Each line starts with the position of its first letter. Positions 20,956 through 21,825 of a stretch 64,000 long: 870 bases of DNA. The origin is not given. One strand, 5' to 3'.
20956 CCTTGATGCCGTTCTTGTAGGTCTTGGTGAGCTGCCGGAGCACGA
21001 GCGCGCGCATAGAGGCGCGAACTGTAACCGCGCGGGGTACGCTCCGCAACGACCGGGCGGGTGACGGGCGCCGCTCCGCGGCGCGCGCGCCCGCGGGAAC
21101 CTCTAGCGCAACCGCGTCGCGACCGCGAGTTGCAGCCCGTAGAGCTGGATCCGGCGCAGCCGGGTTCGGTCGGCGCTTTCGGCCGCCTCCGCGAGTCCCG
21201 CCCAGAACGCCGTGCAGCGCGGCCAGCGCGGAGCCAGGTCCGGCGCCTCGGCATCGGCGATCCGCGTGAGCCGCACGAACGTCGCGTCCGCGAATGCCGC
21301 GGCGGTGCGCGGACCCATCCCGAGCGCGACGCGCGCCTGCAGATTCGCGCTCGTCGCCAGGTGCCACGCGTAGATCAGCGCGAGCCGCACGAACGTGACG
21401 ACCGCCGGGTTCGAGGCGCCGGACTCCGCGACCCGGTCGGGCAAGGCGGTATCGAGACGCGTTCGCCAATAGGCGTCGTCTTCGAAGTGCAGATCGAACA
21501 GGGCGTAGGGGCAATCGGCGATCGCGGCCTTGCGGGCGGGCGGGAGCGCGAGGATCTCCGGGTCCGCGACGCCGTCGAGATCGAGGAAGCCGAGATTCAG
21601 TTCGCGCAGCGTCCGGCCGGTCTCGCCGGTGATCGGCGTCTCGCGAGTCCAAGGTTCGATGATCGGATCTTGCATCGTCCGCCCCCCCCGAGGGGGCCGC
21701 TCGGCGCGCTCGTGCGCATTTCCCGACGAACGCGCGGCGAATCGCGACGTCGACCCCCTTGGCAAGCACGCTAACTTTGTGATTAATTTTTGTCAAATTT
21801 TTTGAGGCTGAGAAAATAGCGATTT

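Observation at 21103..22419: Divergent FlhC-like / possible FlhD-like regulator pair in a non-flagellar, non-mobile context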

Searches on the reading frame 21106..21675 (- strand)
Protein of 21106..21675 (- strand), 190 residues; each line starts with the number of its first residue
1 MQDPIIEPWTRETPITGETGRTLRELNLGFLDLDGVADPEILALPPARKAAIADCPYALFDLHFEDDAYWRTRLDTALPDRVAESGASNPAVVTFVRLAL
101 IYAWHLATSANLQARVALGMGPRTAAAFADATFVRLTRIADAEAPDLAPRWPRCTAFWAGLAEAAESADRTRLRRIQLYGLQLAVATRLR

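Call 3: search_protein_families(library=pfam, proteins=[window:21106-21675:-], max_evalue=1)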
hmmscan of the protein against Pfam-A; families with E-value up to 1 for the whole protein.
window:21106-21675:- (190 aa): 1 family
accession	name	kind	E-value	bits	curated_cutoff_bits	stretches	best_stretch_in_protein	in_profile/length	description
PF11086.13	DUF2878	-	0.037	14.7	27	1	90-171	23-102/154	Protein of unknown function (DUF2878)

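Call 4: search_protein_families(library=ncbifam, proteins=[window:21106-21675:-], max_evalue=1)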
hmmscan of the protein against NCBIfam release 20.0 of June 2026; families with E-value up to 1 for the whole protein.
window:21106-21675:- (190 aa): 0 families

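Call 6: find_homologous_proteins(query=window:21106-21675:-, max_evalue=0.001)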
Query window:21106-21675:- (190 aa): 203 proteins with E <= 0.001 among 3919 candidates; the best 120 are listed.
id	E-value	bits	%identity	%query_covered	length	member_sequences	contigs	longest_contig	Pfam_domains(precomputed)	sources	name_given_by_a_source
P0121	5.8e-118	409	99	100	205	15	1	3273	-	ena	-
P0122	7.0e-98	344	85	100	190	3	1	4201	-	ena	-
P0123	3.1e-93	329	80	100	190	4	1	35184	-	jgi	jgi:hypothetical protein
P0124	3.6e-92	325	79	100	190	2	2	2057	PF05247.20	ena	-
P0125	6.8e-91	321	79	100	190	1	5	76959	-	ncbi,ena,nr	ncbi:MAG: hypothetical protein KGL36_00320 [Gammaproteobacteria bacterium]|nr:hypothetical protein [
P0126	1.1e-90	320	77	100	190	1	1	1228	-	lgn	-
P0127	3.1e-90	319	78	100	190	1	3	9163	-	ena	-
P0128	3.1e-83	296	76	100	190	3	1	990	-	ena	-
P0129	1.8e-70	255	67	99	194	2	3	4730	-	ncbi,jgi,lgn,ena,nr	ncbi:MAG TPA: hypothetical protein VMU86_08545 [Steroidobacteraceae bacterium]|nr:hypothetical prote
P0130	8.2e-61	223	59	99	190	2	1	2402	-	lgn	-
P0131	8.9e-49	184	50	99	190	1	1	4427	PF05247.20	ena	-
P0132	9.7e-46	174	48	99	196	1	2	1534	-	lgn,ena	-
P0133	5.4e-45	171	48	99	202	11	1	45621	-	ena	-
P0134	2.5e-44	169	48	99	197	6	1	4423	-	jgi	jgi:hypothetical protein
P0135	3.4e-43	166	48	99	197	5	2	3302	-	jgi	jgi:hypothetical protein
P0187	4.2e-39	152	43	95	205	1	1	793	PF05247.20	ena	-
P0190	7.1e-39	152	44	95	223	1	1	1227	PF05247.20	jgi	jgi:hypothetical protein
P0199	1.6e-38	150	43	95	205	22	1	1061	PF05247.20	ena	-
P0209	4.3e-38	149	42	95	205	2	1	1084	PF05247.20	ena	-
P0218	8.1e-38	148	42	95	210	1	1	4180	PF05247.20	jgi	jgi:hypothetical protein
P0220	8.9e-38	148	42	95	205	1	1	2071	PF05247.20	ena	-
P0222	1.2e-37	148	43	95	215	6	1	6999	PF05247.20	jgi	jgi:hypothetical protein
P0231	3.4e-37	146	42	95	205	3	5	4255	PF05247.20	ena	-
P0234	3.9e-37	146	46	98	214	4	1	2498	PF05247.20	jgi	jgi:hypothetical protein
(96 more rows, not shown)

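Call 10: search_solved_structures(query=A1, max_evalue=10, show_alignments=3)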
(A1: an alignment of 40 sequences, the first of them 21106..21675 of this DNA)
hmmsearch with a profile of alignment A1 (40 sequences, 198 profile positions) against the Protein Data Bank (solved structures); distinct sequences matched with E-value up to 10: 2.
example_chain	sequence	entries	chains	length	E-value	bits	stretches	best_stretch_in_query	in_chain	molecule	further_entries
8j56_A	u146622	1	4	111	0.034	17.2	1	16-174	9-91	Flagellar transcriptional regulator FlhD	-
1b35_A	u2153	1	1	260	0.62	13.1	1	5-101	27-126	PROTEIN (CRICKET PARALYSIS VIRUS, VP1)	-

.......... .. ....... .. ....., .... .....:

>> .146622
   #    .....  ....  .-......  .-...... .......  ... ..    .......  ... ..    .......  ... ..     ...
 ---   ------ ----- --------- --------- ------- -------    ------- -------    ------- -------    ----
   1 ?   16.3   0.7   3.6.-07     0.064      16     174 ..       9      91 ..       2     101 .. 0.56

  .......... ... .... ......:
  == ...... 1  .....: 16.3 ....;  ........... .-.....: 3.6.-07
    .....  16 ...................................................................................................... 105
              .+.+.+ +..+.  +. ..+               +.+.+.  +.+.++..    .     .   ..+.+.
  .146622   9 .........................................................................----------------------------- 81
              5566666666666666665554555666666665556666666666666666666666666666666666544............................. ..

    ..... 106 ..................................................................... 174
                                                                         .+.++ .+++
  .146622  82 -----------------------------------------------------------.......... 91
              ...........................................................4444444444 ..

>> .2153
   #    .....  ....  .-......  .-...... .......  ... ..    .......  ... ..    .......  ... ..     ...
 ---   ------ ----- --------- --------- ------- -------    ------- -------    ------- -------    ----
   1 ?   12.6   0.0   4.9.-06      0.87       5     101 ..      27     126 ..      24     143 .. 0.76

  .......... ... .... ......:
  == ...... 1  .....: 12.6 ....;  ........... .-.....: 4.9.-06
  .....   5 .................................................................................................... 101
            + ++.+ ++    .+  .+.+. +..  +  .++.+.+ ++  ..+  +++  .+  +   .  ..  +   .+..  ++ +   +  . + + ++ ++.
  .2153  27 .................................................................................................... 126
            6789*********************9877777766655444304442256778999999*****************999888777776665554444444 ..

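Call 11: search_protein_families(library=pfam, alignment_id=A1, max_evalue=1)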
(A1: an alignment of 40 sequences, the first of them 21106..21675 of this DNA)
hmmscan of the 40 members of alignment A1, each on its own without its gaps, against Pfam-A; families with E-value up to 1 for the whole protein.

A. member 1, window:21106-21675:- (190 aa): 1 family
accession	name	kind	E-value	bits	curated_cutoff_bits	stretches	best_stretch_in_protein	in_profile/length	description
PF11086.13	DUF2878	-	0.037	14.7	27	1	90-171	23-102/154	Protein of unknown function (DUF2878)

B. families by the number of members that match (of 40 scanned): 9 families
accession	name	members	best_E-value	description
PF05247.18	FlhD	13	0.002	Flagellar transcriptional activator (FlhD)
PF07035.17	RMC1_C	3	0.049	Regulator of MON1-CCZ1 complex, C-terminal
PF24593.1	DUF7617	2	0.041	Domain of unknown function (DUF7617)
PF11086.13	DUF2878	1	0.037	Protein of unknown function (DUF2878)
PF20898.2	P_T4SS_TraN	1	0.046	P-type Type IV secretion system, TraN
PF16952.10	Gln-synt_N_2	1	0.093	Glutamine synthetase N-terminal domain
PF11891.13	RETICULATA-like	1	0.12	Protein RETICULATA-related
PF07038.16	Circovir2_Orf4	1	0.14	Circovirus 2, anti-apoptotic ORF4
PF11612.13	T2SSJ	1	0.16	Type II secretion system (T2SS), protein J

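Call 12: search_protein_families(library=pfam, proteins=[P0124, P0131, P0187, P0190, P0199, P0218, P0222, P0234], max_evalue=1)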
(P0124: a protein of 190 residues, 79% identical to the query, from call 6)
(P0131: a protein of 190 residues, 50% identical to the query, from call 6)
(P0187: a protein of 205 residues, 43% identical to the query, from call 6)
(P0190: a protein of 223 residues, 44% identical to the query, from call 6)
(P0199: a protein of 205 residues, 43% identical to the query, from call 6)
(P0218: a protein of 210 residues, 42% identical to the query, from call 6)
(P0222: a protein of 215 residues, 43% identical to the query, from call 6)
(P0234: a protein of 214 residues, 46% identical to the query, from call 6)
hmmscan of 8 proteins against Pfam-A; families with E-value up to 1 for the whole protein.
P0124 (190 aa): 0 families

P0131 (190 aa): 2 families
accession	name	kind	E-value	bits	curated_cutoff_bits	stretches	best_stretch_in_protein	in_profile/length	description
PF05247.18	FlhD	-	0.0057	17.3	27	0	37-70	42-75/102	Flagellar transcriptional activator (FlhD)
PF07038.16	Circovir2_Orf4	-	0.14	12.9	25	1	52-84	6-38/59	Circovirus 2, anti-apoptotic ORF4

P0187 (205 aa): 1 family
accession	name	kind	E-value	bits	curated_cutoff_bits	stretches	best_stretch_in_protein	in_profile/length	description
PF05247.18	FlhD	-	0.002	18.8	27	1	18-87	5-77/102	Flagellar transcriptional activator (FlhD)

P0190 (223 aa): 0 families

P0199 (205 aa): 2 families
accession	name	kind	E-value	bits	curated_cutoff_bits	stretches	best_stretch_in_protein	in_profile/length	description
PF05247.18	FlhD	-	0.064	13.9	27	0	44-87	34-77/102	Flagellar transcriptional activator (FlhD)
PF07035.17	RMC1_C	-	0.26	11.1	26.9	1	109-156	131-177/248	Regulator of MON1-CCZ1 complex, C-terminal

P0218 (210 aa): 2 families
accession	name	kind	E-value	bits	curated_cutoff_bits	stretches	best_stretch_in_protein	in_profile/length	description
PF05247.18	FlhD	-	0.0074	17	27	1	17-88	4-77/102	Flagellar transcriptional activator (FlhD)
PF11612.13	T2SSJ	-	0.16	12.7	28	1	11-53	83-124/140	Type II secretion system (T2SS), protein J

P0222 (215 aa): 2 families
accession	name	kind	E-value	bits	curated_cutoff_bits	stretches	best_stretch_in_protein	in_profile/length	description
PF05247.18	FlhD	-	0.014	16.1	27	0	23-92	5-77/102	Flagellar transcriptional activator (FlhD)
PF07035.17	RMC1_C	-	0.049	13.5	26.9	1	114-161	131-177/248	Regulator of MON1-CCZ1 complex, C-terminal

P0234 (214 aa): 1 family
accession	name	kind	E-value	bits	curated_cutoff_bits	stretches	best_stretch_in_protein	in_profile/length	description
PF05247.18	FlhD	-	0.0061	17.2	27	1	26-94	4-75/102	Flagellar transcriptional activator (FlhD)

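Call 19: predict_structure(alignment_id=A1)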
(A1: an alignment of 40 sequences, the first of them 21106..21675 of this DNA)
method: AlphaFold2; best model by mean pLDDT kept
length: 190 residues; sequences in the alignment: 40
mean_pLDDT: 79.9   pTM: 0.79
mean pLDDT of the five models: 79.9, 79.2, 75.2, 59.7, 52.0
residues with pLDDT >= 90: 53; 70-90: 102; 50-70: 19; < 50: 16
segments of 3 or more residues with pLDDT < 50: 1-13, 82-84
pLDDT, mean of each block of 10 residues (from residue 1): 35 65 93 86 89 86 90 76 60 95 88 76 90 90 88 80 86 82 66
secondary structure, 60 per line:
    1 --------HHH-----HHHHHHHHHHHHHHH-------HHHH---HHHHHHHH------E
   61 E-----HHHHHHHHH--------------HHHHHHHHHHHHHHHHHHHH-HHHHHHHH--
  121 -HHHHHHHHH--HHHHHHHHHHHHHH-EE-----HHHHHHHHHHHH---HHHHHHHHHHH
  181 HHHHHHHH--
elements in order: H17-31 H39-42 H46-53 H67-75 H90-109 H111-118 H122-130 H133-146 H155-166 H170-188

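Call 23: fold_search(model_id=the predicted structure, library=pdb)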
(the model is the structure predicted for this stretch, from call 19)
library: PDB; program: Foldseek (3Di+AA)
matches with E <= 10: 79; with E <= 0.001: 0
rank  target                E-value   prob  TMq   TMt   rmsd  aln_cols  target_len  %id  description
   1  4p9u_A                1.6e+00  0.08  0.19  0.15  13.6       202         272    7  FadR, Fatty Acid Responsive Transcription Factor from Vibrio cholerae, in Complex with DNA (released 2015-02-04)
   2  7n54_B                1.6e+00  0.04  0.13  0.13  16.9       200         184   10  Complex structure of GLAU4 with glaucine (released 2022-06-29)
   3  4p9f_B                1.9e+00  0.06  0.18  0.17  20.1       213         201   10  E. coli McbR/YncC (released 2015-01-14)
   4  4es4_B                2.1e+00  0.91  0.26  0.60   1.4        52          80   19  Crystal structure of YdiV and FlhD complex (released 2012-10-10)
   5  4es4_D                2.1e+00  0.91  0.26  0.59   1.4        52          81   19  Crystal structure of YdiV and FlhD complex (released 2012-10-10)
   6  3him_B                2.2e+00  0.04  0.14  0.14  20.5       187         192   13  The Crystal Structure of a Bacterial Regulatory Protein in the tetR Family from Rhodococcus RHA1 to 2.2A (released 2009-05-26)
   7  9gtv_B                2.4e+00  0.03  0.13  0.14  16.8       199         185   10  Crystal structure of RamR with Tyr59 replaced with para-boronophenylalanine (boronate form) (released 2024-12-25)
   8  4z2c_B                2.7e+00  0.08  0.19  0.09  14.3       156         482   14  Quinolone(Moxifloxacin)-DNA cleavage complex of gyrase from S. pneumoniae (released 2016-09-14)
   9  8i8b_C                2.7e+00  0.02  0.13  0.11  17.9       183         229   13  Outer shell and inner layer structures of Autographa californica multiple nucleopolyhedrovirus (AcMNPV) (released 2023-12-13)
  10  2avu_B                2.9e+00  0.38  0.31  0.51   5.9       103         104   13  Structure of the Escherichia coli FlhDC complex, a prokaryotic heteromeric regulator of transcription (released 2005-12-13)
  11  3bxj_B                2.9e+00  0.03  0.16  0.11  15.7       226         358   12  Crystal Structure of the C2-GAP Fragment of synGAP (released 2008-03-25)
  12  5l2b_B                3.0e+00  0.04  0.16  0.10  14.3       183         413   15  Structure of CNTnw N149S, E332A in an outward-facing state (released 2017-04-12)
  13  4z2c_A                3.2e+00  0.06  0.18  0.09  15.8       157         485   14  Quinolone(Moxifloxacin)-DNA cleavage complex of gyrase from S. pneumoniae (released 2016-09-14)
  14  8j56_E                3.3e+00  0.41  0.30  0.58   5.6        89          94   17  Crystal structure of the FlhDC complex from Cupriavidus necator (released 2024-02-28)
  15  4g12_A                3.5e+00  0.02  0.14  0.13  18.4       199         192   17  Crystal structure of putative TetR family transcriptional regulator, Fad35R, from Mycobacterium tuberculosis (released 2013-07-10)
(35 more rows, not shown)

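Call 33: search_protein_representatives(alignment_id=A1)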
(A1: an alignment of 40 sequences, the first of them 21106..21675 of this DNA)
Query: 40 sequences, 198 profile positions. Proteins with E-value up to 0.001 (for the whole library): 1097; up to 1e-10: 598; up to 1e-30: 42. The best 150 are listed.
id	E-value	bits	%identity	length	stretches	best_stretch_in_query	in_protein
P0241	8.2e-79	280.4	-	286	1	1-195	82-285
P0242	2.4e-77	275.6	-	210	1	1-195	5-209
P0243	7.9e-76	270.6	-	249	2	88-197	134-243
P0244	1.8e-72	259.7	-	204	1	1-196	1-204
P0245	2.0e-72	259.5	-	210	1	3-196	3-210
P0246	2.5e-69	249.4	-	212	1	1-196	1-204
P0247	6.6e-69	248.0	-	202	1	1-197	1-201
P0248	2.1e-66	239.9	-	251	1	1-196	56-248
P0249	3.3e-66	239.2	-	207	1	1-196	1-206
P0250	7.3e-66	238.1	-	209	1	12-194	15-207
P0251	1.3e-65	237.3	-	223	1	1-196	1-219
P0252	2.5e-65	236.4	-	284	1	1-196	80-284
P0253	6.5e-62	225.2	-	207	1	1-196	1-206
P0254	1.7e-61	223.9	-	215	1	1-197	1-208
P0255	2.0e-61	223.7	-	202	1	1-196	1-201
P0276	3.6e-34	134.7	-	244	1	8-193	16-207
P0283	2.6e-30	122.1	-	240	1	5-193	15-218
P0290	1.3e-28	116.6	-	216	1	14-195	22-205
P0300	1.6e-27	113.0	-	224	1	14-193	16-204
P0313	4.1e-26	108.4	-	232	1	17-195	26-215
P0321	2.0e-25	106.1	-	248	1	13-196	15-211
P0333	3.7e-24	102.0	-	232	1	8-192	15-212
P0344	2.2e-23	99.4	-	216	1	18-193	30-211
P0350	6.2e-23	98.0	-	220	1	17-192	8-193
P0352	7.4e-23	97.7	-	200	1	15-189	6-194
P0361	1.7e-22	96.6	-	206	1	14-190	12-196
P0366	4.0e-22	95.4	-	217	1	14-196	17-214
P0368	4.4e-22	95.2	-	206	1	12-190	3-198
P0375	6.9e-22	94.6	-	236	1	17-194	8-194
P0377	8.7e-22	94.3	-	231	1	13-192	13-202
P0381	1.3e-21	93.7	-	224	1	19-193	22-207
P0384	1.7e-21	93.3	-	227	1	20-196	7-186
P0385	1.8e-21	93.2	-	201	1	21-194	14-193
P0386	2.2e-21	92.9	-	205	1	23-194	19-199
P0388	3.2e-21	92.4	-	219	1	14-195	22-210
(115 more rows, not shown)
